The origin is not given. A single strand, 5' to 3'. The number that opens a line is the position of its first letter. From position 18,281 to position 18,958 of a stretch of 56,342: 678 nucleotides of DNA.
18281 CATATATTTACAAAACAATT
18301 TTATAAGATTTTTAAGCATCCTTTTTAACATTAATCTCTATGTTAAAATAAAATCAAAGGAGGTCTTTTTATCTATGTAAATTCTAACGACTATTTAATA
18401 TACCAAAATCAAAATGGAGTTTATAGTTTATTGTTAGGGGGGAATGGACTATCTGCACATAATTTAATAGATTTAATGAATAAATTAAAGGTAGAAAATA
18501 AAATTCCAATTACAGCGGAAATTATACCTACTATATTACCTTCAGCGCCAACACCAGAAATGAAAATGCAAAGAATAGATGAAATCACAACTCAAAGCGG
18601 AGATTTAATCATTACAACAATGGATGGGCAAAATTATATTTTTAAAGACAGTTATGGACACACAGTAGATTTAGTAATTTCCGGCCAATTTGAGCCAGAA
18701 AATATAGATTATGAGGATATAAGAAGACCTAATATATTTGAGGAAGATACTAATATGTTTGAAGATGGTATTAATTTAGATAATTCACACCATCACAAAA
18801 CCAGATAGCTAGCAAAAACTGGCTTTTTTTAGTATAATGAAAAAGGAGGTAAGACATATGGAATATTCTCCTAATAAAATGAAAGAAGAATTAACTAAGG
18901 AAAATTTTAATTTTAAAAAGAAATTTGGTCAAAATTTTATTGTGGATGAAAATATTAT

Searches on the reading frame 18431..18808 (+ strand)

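Call 3: search_protein_families(library=pfam, proteins=[window:18431-18808:+], max_evalue=1)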
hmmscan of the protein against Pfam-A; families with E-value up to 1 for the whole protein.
window:18431-18808:+ (125 aa): 2 families
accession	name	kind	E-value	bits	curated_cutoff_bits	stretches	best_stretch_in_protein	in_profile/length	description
PF00900.26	Ribosomal_S4e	-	0.021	15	25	1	43-75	26-60/75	Ribosomal family S4e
PF04076.19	BOF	-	0.12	12.9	25.8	1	59-96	42-79/103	Bacterial OB fold (BOF) protein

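Call 4: search_protein_families(library=ncbifam, proteins=[window:18431-18808:+], max_evalue=1)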
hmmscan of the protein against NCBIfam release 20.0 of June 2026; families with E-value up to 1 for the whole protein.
window:18431-18808:+ (125 aa): 1 family
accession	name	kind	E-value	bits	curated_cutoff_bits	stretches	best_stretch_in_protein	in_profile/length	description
NF033677.1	biofilm_BapA_N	domain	0.13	12.1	35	1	46-72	34-60/64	BapA prefix-like domain-containing protein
